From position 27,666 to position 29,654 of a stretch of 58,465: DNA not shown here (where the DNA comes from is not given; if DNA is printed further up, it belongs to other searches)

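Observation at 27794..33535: AT-rich, translationally coupled three-gene restriction/modification-like operon in a GC-rich backbone: candidate composite defence system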

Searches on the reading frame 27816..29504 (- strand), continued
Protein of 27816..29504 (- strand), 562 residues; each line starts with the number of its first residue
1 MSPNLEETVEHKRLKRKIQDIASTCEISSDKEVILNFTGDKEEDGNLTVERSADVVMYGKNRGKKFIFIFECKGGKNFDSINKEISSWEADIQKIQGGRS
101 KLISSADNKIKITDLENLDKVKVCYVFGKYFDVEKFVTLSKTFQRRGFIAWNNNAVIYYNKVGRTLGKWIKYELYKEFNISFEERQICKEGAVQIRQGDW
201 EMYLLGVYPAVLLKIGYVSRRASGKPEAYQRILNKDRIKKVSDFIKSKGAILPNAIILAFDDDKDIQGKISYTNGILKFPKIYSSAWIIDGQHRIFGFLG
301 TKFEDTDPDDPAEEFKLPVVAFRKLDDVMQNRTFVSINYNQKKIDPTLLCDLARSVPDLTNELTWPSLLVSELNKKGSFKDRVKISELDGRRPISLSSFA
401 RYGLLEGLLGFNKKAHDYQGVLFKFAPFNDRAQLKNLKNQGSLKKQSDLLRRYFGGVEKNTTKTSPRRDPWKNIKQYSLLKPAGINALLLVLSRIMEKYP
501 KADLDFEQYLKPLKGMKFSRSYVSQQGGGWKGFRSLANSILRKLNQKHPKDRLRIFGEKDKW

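Call 81: find_related_loci(query=A1, collection=viral_contigs, flank=8000)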
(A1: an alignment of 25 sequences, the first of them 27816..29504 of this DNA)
Query A1 (562 aa) in viral_contigs; peptide patterns used: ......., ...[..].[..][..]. (x = any residue, [..] = any of these).
63 stretches matched a pattern; 6 encode a relative of the query (tblastn E <= 1e-3); 6 distinct loci.
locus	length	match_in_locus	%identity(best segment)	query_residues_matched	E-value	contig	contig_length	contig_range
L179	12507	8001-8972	29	186-527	4e-26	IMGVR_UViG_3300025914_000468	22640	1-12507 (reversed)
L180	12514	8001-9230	24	158-549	2e-25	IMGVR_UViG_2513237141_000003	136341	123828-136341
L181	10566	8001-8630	33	158-372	3e-24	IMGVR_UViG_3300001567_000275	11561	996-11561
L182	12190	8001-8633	30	147-352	6e-23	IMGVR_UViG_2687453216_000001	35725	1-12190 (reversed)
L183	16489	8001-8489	37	192-352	5e-22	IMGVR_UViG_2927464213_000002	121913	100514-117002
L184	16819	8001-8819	30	192-463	1e-21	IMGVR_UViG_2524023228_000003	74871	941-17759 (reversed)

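Call 82: search_protein_families(library=padloc, proteins=[L084:4368-6998:+, L084:6943-8940:+, L170:1461-3779:+, L160:5272-6792:+, L167:2530-3957:+, L172:815-2170:+, L165:9731-10729:+, L010:8295-9671:+, L170:6798-7538:+], max_evalue=0.00001)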
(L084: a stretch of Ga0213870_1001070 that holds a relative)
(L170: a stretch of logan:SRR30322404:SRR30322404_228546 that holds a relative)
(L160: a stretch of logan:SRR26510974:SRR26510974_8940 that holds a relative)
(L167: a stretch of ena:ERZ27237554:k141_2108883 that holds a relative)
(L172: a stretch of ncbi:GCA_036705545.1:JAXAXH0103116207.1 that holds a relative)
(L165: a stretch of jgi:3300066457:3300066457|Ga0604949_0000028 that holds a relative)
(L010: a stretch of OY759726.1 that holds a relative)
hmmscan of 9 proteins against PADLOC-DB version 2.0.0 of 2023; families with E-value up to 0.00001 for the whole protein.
L084:4368-6998:+ (876 aa): 1 family
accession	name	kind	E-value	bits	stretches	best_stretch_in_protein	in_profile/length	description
PDLC03648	REase_III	-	2.9e-06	23.7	0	266-356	115-197/871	Type III restriction enzyme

L084:6943-8940:+ (665 aa): 49 families (the best 25 are shown)
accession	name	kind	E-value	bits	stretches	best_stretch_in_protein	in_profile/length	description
PDLC03354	MTase_II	-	1.1e-64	217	1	80-421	55-389/425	Type II methyltransferase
PDLC03638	MTase_III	-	4.4e-59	198.6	1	143-420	419-683/816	Type III methyltransferase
PDLC03633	MTase_III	-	1.7e-55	186.8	2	64-247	63-242/616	Type III methyltransferase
PDLC03644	MTase_III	-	2.9e-45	153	1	34-431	2-410/542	Type III methyltransferase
PDLC03300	MTase_II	-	8.8e-44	147.8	2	76-248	7-178/302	Type II methyltransferase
PDLC03636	MTase_III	-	5.3e-43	145.6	3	350-420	341-411/575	Type III methyltransferase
PDLC03634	MTase_III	-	8.7e-38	128.6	1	31-389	55-426/621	Type III methyltransferase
PDLC03635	MTase_III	-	4.8e-37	126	2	145-244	258-361/708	Type III methyltransferase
PDLC03371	MTase_II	-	1.3e-34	117.9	1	77-417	7-255/260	Type II methyltransferase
PDLC03339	MTase_II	-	1.7e-33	113.9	2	311-419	172-276/399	Type II methyltransferase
PDLC03641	MTase_III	-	2.5e-29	100.4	1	76-397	100-441/657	Type III methyltransferase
PDLC03299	MTase_II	-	3.4e-29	100.3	2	348-416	191-259/296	Type II methyltransferase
PDLC03632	MTase_III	-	5.2e-28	95.6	2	72-235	154-320/983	Type III methyltransferase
PDLC03637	MTase_III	-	2.3e-23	80.7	1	68-234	110-265/513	Type III methyltransferase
PDLC03216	MTase_II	-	7.4e-23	79.1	1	349-420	190-261/364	Type II methyltransferase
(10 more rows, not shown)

L170:1461-3779:+ (772 aa): 39 families (the best 25 are shown)
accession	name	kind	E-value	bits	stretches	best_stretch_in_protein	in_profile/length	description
PDLC03021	MTase_I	-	6.9e-75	250.7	1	160-567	7-453/491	Type I methyltransferase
PDLC03026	MTase_I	-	6.3e-52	175.3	1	157-561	7-417/487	Type I methyltransferase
PDLC03025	MTase_I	-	9.6e-44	148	1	159-540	6-416/569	Type I methyltransferase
PDLC04134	mad2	-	3.3e-41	139.7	1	36-536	25-486/492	mads_2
PDLC03317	MTase_II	-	3.9e-36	122.7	1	55-487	50-520/831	Type II methyltransferase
PDLC03018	MTase_I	-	7.9e-36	121.7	2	151-348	165-360/749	Type I methyltransferase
PDLC03148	Specificity_I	-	1.1e-32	111.4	1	573-755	34-213/453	Type I specificity subunit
PDLC03031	MTase_I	-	1.5e-28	97.5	1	256-483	142-391/834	Type I methyltransferase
PDLC03027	MTase_I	-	9.9e-26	88.5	1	258-567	120-438/810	Type I methyltransferase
PDLC03318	MTase_II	-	2e-25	87.3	1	152-397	199-466/723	Type II methyltransferase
PDLC03218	MTase_II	-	1.2e-24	84.9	1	241-535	214-524/532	Type II methyltransferase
PDLC03022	MTase_I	-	2.7e-24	83.5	1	254-570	143-478/857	Type I methyltransferase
PDLC03035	MTase_I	-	8.3e-23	78.8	1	244-499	123-389/653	Type I methyltransferase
PDLC03034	MTase_I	-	4e-22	76.3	1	164-339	206-368/672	Type I methyltransferase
PDLC03030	MTase_I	-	8.8e-22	75.3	1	151-411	184-467/670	Type I methyltransferase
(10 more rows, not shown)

L160:5272-6792:+ (506 aa): 48 families (the best 25 are shown)
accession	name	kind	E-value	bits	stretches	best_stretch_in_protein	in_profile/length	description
PDLC03021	MTase_I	-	1.2e-141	470.9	1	13-506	4-489/491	Type I methyltransferase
PDLC03026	MTase_I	-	9.4e-79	263.8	1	33-433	27-397/487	Type I methyltransferase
PDLC03025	MTase_I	-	1.8e-73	246.2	1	32-412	25-387/569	Type I methyltransferase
PDLC04134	mad2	-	1.9e-47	160.3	1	9-441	138-489/492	mads_2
PDLC03036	MTase_I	-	2.2e-47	159.8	1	119-408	165-443/635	Type I methyltransferase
PDLC03018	MTase_I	-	1.4e-38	130.9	3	126-208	269-350/749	Type I methyltransferase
PDLC03031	MTase_I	-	9.9e-35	118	2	240-467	235-483/834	Type I methyltransferase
PDLC03318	MTase_II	-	1.7e-33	113.9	2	13-269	204-451/723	Type II methyltransferase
PDLC03022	MTase_I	-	1.6e-32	110.7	2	243-467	243-473/857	Type I methyltransferase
PDLC03027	MTase_I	-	3e-32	110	1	127-467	115-436/810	Type I methyltransferase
PDLC03218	MTase_II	-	1.6e-30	104.2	1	124-412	225-503/532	Type II methyltransferase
PDLC03034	MTase_I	-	1.7e-29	100.6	2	282-392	468-584/672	Type I methyltransferase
PDLC03035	MTase_I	-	3.1e-24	83.5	1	123-390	132-386/653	Type I methyltransferase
PDLC03030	MTase_I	-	7.6e-22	75.5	2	128-306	294-471/670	Type I methyltransferase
PDLC03029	MTase_I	-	1.8e-21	74.3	1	127-392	135-404/661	Type I methyltransferase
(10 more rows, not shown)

L167:2530-3957:+ (475 aa): 39 families (the best 25 are shown)
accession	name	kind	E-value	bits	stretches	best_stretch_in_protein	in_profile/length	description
PDLC03025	MTase_I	-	3.4e-199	661.2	1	1-425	1-432/569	Type I methyltransferase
PDLC03021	MTase_I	-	1.3e-176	586.3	1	1-472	1-486/491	Type I methyltransferase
PDLC03026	MTase_I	-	7e-75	251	1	12-416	15-403/487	Type I methyltransferase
PDLC04134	mad2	-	5.7e-66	221.3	1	4-415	142-489/492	mads_2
PDLC03036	MTase_I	-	8.3e-60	200.9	1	77-384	119-444/635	Type I methyltransferase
PDLC03018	MTase_I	-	1.8e-30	104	2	124-224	271-369/749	Type I methyltransferase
PDLC03031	MTase_I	-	6e-30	102.1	1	76-356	95-389/834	Type I methyltransferase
PDLC03022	MTase_I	-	7.2e-29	98.7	1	122-434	144-468/857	Type I methyltransferase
PDLC03035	MTase_I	-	3.6e-27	93.2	1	121-374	133-390/653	Type I methyltransferase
PDLC03318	MTase_II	-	4.2e-27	92.8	2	104-221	288-405/723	Type II methyltransferase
PDLC03218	MTase_II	-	6.1e-26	89.1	1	160-369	263-479/532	Type II methyltransferase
PDLC03027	MTase_I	-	8.6e-23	78.8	1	128-436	120-433/810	Type I methyltransferase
PDLC03029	MTase_I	-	1.4e-22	77.9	1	109-356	121-389/661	Type I methyltransferase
PDLC03240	MTase_II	-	2.8e-20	70.6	1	143-372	163-383/511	Type II methyltransferase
PDLC03033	MTase_I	-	2.6e-19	67.6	1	118-435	150-487/541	Type I methyltransferase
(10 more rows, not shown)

L172:815-2170:+ (451 aa): 55 families (the best 25 are shown)
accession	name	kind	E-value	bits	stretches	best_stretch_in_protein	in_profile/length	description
PDLC03387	MTase_II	-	1.8e-49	166.4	2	115-290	123-282/289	Type II methyltransferase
PDLC03353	MTase_II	-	1.1e-40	137.8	1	34-288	11-255/260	Type II methyltransferase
PDLC03371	MTase_II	-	2.8e-34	116.8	1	29-286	7-255/260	Type II methyltransferase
PDLC03299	MTase_II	-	9.7e-32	108.6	1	39-301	21-277/296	Type II methyltransferase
PDLC03350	MTase_II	-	3.2e-26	90.5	1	35-291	59-303/312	Type II methyltransferase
PDLC03259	MTase_II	-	2.8e-25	87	1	40-283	11-255/423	Type II methyltransferase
PDLC03252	MTase_II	-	1.7e-24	84.8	2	126-281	213-351/365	Type II methyltransferase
PDLC03303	MTase_II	-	2.5e-21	73.9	1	45-172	16-147/668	Type II methyltransferase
PDLC03230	MTase_II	-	6.1e-21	73.1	1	29-284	32-283/360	Type II methyltransferase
PDLC03714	oMTase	-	9.1e-21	72.5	1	34-292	5-266/279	orphan methyltransferase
PDLC03336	MTase_II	-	1.2e-19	68.7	1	46-178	42-191/421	Type II methyltransferase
PDLC03316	MTase_II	-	1.3e-18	65.2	1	43-238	46-221/390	Type II methyltransferase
PDLC03260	MTase_II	-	7.6e-18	62.5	2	221-297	245-322/349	Type II methyltransferase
PDLC03320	MTase_II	-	1.6e-16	58.4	1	31-291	31-282/289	Type II methyltransferase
PDLC03238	MTase_II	-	3.8e-16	57.1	1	189-301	273-381/428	Type II methyltransferase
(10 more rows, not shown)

L165:9731-10729:+ (332 aa): 56 families (the best 25 are shown)
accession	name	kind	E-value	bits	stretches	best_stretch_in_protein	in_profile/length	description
PDLC03230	MTase_II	-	4.4e-75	251.2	1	26-292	27-282/360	Type II methyltransferase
PDLC03299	MTase_II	-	6.2e-71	237.3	1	24-307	5-274/296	Type II methyltransferase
PDLC03371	MTase_II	-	4.3e-42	142.4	1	31-295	7-255/260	Type II methyltransferase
PDLC03353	MTase_II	-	1.3e-39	134.3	1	30-294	5-251/260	Type II methyltransferase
PDLC03387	MTase_II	-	1e-36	124.6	2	124-293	136-276/289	Type II methyltransferase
PDLC03350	MTase_II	-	1.7e-36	124.2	1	36-295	58-298/312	Type II methyltransferase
PDLC03320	MTase_II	-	1.3e-31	107.9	1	32-296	30-278/289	Type II methyltransferase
PDLC03327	MTase_II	-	5.4e-29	99.5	1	40-286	45-281/319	Type II methyltransferase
PDLC03300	MTase_II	-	7.2e-28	95.5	1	74-293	82-277/302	Type II methyltransferase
PDLC03216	MTase_II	-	6.2e-25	85.9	2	228-296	191-259/364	Type II methyltransferase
PDLC03260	MTase_II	-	3e-22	77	2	211-289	229-304/349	Type II methyltransferase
PDLC03265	MTase_II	-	1e-21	75.7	2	29-137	20-123/333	Type II methyltransferase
PDLC03714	oMTase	-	4.9e-21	73.3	1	38-294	7-259/279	orphan methyltransferase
PDLC03339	MTase_II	-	1.2e-20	71.6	1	215-311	194-290/399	Type II methyltransferase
PDLC03738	oMTase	-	1.6e-20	71.2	2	228-296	201-269/376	orphan methyltransferase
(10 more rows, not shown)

L010:8295-9671:+ (458 aa): 48 families (the best 25 are shown)
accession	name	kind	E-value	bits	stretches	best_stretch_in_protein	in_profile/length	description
PDLC03353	MTase_II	-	1.3e-60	203.1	1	10-298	9-251/260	Type II methyltransferase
PDLC03350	MTase_II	-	4.7e-47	158.9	1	6-298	52-298/312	Type II methyltransferase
PDLC03387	MTase_II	-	2.2e-29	100.5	1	108-298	127-278/289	Type II methyltransferase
PDLC03371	MTase_II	-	8.3e-28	95.6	1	9-297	9-254/260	Type II methyltransferase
PDLC03283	MTase_II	-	9.8e-22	75.7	1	12-303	6-279/352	Type II methyltransferase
PDLC03363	MTase_II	-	2.7e-21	74.2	2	234-303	57-126/294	Type II methyltransferase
PDLC03299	MTase_II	-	4.6e-21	73.6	1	231-296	193-258/296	Type II methyltransferase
PDLC03260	MTase_II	-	6.4e-21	72.6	1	214-297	227-309/349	Type II methyltransferase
PDLC03714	oMTase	-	8.7e-19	66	1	232-305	194-267/279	orphan methyltransferase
PDLC03376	MTase_II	-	1.4e-17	62.4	1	13-174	111-248/249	Type II methyltransferase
PDLC03216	MTase_II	-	1.4e-16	58.4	1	234-304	194-264/364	Type II methyltransferase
PDLC03246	MTase_II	-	2.1e-16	58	1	126-290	213-361/376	Type II methyltransferase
PDLC03259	MTase_II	-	2.7e-16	57.4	1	13-296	6-256/423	Type II methyltransferase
PDLC03351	MTase_II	-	1.8e-15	55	2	238-294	131-187/348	Type II methyltransferase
PDLC03276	MTase_II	-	9.2e-15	52.8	1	126-288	243-393/404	Type II methyltransferase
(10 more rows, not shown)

L170:6798-7538:+ (246 aa): 1 family
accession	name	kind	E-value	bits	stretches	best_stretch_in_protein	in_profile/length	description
PDLC03657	mREase_IV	-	3.5e-06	24.6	1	55-94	54-93/317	Type IV methyl-directed restriction enzyme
